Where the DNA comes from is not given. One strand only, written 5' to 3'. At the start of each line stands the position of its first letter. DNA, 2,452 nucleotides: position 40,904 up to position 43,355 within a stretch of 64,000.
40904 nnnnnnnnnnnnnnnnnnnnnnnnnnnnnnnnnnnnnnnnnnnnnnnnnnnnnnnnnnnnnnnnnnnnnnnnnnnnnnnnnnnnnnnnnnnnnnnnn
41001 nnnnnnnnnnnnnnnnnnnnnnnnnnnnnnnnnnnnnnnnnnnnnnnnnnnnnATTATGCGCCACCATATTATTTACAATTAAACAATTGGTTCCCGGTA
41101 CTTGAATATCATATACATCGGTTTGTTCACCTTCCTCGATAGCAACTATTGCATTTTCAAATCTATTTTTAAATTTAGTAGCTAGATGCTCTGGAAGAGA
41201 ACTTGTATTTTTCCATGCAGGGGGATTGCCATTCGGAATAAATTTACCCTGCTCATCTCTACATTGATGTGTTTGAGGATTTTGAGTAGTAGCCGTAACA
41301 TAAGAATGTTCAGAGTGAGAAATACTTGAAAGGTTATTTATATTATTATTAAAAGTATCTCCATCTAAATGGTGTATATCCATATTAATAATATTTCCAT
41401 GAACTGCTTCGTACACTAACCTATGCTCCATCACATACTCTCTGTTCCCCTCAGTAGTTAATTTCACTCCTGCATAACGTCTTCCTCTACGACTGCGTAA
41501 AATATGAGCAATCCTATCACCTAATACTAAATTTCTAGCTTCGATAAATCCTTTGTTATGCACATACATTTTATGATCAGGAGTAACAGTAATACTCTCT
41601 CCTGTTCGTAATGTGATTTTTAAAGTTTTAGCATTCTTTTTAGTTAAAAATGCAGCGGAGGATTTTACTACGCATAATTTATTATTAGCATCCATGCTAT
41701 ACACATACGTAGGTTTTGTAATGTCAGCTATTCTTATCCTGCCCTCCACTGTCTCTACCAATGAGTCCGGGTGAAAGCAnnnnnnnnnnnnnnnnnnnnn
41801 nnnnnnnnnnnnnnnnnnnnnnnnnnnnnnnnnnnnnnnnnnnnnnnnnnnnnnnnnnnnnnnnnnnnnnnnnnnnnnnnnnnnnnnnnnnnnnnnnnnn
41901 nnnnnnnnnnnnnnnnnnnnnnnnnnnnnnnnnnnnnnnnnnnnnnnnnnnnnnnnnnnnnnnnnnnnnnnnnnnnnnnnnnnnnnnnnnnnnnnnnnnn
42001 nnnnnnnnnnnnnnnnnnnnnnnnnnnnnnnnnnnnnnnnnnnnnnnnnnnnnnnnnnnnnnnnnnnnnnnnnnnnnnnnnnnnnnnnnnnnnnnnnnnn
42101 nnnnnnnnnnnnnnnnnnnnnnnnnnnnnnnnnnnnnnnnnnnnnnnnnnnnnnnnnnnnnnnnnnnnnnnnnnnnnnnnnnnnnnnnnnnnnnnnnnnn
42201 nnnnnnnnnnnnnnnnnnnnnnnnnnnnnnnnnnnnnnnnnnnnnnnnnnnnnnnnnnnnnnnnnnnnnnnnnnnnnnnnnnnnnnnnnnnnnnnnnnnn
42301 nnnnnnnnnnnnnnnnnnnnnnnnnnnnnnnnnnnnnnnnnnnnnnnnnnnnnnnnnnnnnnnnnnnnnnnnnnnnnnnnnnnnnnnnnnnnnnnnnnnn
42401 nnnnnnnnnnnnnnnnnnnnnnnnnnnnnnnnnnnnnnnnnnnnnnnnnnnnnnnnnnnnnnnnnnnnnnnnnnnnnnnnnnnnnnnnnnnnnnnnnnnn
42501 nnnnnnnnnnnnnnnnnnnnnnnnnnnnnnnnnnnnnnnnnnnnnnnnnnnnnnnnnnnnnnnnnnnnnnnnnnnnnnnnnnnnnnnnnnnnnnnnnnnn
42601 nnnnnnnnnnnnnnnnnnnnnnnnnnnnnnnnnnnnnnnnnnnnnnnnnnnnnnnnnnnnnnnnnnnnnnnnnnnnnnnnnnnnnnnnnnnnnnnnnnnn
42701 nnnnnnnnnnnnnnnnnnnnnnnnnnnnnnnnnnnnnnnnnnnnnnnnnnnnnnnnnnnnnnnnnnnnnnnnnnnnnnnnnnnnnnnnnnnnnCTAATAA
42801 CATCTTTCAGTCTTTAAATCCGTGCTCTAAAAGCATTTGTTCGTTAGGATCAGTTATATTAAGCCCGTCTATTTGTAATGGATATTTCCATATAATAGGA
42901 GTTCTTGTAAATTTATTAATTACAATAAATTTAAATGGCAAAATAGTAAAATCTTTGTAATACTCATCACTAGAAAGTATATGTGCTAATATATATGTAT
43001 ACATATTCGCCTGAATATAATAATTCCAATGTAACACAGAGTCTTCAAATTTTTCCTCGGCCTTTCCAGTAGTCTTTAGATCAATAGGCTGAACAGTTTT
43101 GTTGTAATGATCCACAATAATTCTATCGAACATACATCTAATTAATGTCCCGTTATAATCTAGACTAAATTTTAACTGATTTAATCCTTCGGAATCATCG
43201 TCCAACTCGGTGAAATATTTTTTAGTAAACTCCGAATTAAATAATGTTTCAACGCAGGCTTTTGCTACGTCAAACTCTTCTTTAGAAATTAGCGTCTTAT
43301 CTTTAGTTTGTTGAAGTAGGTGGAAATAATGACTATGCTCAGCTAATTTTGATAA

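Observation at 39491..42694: HNH-type intein inserted at the thiyl-radical cysteine motif of class II RNR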

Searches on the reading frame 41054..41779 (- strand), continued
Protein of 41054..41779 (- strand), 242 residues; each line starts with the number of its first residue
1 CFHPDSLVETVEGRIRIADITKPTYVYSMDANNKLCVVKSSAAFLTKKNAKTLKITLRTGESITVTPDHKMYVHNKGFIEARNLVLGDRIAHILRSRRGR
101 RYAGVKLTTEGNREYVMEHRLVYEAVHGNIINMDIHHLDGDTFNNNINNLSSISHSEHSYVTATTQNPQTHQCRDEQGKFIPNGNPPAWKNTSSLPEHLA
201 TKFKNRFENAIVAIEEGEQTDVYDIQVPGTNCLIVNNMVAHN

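Call 75: search_protein_representatives(protein=window:41054-41779:-)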
Query: 242 residues. Proteins with E-value up to 0.001 (for the whole library): 2664; up to 1e-10: 354; up to 1e-30: 31. The best 150 are listed.
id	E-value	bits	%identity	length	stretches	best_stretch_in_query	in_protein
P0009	1.6e-80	286.8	59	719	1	1-242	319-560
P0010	1.1e-76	274.2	56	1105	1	1-242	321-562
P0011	4.6e-72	259.1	51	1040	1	1-242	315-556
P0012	1.8e-70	254.0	50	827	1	1-242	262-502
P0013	4.2e-70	252.7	48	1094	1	1-242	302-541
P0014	8.3e-68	245.2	49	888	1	1-242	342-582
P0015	1.6e-67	244.3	48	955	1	1-242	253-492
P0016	2.3e-65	237.2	48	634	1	1-242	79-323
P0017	4.0e-65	236.4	52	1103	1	1-242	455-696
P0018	1.5e-64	234.5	48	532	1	1-242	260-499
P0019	7.0e-64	232.4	46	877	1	1-242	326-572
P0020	1.6e-63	231.2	48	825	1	1-242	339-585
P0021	9.2e-62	225.4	43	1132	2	1-242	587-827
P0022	3.8e-60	220.1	45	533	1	1-242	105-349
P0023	4.9e-59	216.5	45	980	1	1-242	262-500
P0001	6.7e-55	203.0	46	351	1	1-242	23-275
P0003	1.5e-49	185.4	64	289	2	1-112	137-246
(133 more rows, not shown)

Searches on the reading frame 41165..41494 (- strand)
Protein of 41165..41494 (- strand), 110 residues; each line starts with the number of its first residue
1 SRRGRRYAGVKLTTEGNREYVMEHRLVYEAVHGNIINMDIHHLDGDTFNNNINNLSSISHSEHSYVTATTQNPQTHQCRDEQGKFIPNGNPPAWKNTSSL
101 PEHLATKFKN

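Call 53: search_solved_structures(query=window:41165-41494:-, max_evalue=10, show_alignments=3)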
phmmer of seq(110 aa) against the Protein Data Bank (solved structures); distinct sequences matched with E-value up to 10: 1.
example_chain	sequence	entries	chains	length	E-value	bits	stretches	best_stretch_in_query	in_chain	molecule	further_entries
8v1k_A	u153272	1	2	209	2.5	11.9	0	30-77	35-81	Outer-membrane lipoprotein carrier protein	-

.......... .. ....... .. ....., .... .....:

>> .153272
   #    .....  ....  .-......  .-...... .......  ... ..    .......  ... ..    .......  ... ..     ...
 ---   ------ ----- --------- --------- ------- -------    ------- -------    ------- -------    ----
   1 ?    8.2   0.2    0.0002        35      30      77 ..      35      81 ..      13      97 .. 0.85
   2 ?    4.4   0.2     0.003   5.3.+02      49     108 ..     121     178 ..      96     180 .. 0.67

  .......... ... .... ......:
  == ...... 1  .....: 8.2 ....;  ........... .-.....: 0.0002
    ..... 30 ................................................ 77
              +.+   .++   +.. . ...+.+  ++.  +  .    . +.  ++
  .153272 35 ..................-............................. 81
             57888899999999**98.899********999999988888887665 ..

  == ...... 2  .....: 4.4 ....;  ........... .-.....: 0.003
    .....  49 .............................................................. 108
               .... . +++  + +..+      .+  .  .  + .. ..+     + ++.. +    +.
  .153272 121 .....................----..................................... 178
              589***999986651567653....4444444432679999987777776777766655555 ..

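Call 54: search_protein_families(library=phrogs, max_evalue=0.001, proteins=[window:41165-41494:-])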
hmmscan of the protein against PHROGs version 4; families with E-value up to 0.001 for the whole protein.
seq(110 aa): 13 families
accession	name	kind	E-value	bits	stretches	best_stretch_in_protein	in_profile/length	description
phrog_59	-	DNA, RNA and nucleotide metabolism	1.7e-12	48.4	1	5-64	174-232/423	HNH endonuclease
phrog_99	-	DNA, RNA and nucleotide metabolism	1.4e-10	42.4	1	7-69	149-207/383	HNH endonuclease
phrog_959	-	DNA, RNA and nucleotide metabolism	2.1e-09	38.3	1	4-64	41-103/138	HNH endonuclease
phrog_7545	-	DNA, RNA and nucleotide metabolism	2.8e-09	38.4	1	7-76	70-143/160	HNH endonuclease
phrog_15471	-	DNA, RNA and nucleotide metabolism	3.9e-09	37.6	1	14-67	25-80/183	HNH endonuclease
phrog_1891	-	DNA, RNA and nucleotide metabolism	3.9e-09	37.3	1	5-67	150-212/255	HNH endonuclease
phrog_826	-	DNA, RNA and nucleotide metabolism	1.6e-08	35.5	1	5-79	95-170/281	HNH endonuclease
phrog_1492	-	DNA, RNA and nucleotide metabolism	5.7e-06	26.7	1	4-62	95-154/414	HNH endonuclease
phrog_14913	-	DNA, RNA and nucleotide metabolism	1.7e-05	25.9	1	17-75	36-96/149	HNH endonuclease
phrog_28475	-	unknown function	2e-05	25.1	1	37-75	103-141/228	-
phrog_19902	-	DNA, RNA and nucleotide metabolism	0.00021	22.1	1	13-68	79-137/221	HNH endonuclease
phrog_10730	-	DNA, RNA and nucleotide metabolism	0.00025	21.8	1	19-69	91-143/234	HNH endonuclease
phrog_21964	-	DNA, RNA and nucleotide metabolism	0.0008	20.1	1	14-65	157-210/244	HNH endonuclease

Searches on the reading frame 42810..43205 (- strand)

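Call 28: search_protein_families(library=pfam, max_evalue=0.01, proteins=[window:42810-43205:-])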
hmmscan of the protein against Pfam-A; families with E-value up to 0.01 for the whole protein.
window:42810-43205:- (132 aa): 2 families
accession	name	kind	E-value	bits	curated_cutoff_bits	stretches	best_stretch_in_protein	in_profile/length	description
PF12705.13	PDDEXK_1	-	0.00064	20.2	22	1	10-76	112-172/247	PD-(D/E)XK nuclease superfamily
PF12684.13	DUF3799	-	0.00068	19.9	26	1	28-96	110-179/233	PDDEXK-like domain of unknown function (DUF3799)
